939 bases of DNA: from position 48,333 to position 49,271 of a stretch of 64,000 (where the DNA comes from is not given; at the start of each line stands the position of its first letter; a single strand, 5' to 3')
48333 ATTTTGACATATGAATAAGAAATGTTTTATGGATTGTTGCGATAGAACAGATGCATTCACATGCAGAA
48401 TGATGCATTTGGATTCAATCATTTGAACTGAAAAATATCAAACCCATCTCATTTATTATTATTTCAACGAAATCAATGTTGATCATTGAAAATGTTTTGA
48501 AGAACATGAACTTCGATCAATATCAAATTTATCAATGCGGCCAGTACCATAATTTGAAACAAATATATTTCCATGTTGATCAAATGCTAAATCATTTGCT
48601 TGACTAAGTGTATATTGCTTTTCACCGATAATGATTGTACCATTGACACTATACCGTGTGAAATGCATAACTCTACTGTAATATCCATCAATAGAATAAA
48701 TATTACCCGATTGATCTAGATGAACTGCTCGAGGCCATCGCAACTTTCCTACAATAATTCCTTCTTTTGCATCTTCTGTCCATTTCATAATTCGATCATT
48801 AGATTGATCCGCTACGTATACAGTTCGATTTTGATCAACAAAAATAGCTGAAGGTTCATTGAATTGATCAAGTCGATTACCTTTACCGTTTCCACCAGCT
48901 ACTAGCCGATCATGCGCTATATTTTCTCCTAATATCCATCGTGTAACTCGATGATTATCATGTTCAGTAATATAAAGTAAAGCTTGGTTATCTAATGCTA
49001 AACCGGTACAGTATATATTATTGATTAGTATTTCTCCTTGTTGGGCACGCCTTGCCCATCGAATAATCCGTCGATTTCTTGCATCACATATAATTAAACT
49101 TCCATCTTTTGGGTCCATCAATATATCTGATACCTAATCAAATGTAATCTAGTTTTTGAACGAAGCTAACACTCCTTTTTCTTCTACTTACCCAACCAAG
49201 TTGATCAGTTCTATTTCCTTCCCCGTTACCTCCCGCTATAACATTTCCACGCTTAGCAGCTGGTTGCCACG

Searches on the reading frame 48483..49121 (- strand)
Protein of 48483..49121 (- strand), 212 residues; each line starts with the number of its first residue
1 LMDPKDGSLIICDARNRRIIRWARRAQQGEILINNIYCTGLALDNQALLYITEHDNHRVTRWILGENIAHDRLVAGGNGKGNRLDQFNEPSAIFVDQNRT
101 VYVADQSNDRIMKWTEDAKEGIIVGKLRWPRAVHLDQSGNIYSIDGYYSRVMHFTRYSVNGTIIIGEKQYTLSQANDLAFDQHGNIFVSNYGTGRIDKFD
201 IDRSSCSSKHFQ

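Call 14: search_protein_families(library=pfam, proteins=[window:48483-49121:-], max_evalue=0.01)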
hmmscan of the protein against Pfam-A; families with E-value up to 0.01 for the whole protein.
window:48483-49121:- (212 aa): 6 families
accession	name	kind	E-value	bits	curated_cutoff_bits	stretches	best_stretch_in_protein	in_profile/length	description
PF01436.27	NHL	-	1.7e-14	53.4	20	0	37-60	3-26/28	NHL repeat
PF25021.1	TEN_NHL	-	2.5e-06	27.1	27.1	0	85-112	327-354/357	Teneurin NHL domain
PF06739.17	SBBP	-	6.6e-06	26.4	20.5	0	165-189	6-29/38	Beta-propeller repeat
PF08450.18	SGL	-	0.00023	21.3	26.3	1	2-202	7-213/246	SMP-30/Gluconolactonase/LRE-like region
PF10282.15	Lactonase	-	0.0038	16.9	21.7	0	83-141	239-304/344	Lactonase, 7-bladed beta-propeller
PF03022.22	MRJP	-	0.0053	16.6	19.8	0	159-203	175-216/288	Major royal jelly protein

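Call 71: search_protein_families(library=ncbifam, proteins=[window:48483-49121:-], max_evalue=0.001)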
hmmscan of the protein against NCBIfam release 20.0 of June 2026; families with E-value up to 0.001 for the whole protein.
window:48483-49121:- (212 aa): 2 families
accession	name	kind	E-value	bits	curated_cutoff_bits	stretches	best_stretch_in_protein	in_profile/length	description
NF035926.1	scyF_NHL_VPEP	equivalog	2.9e-12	46.4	350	1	39-156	155-275/376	scytonemin biosynthesis PEP-CTERM protein ScyF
NF033206.1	ScyE_fam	subfamily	1.3e-06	28.2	80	0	38-107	255-321/333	ScyD/ScyE family protein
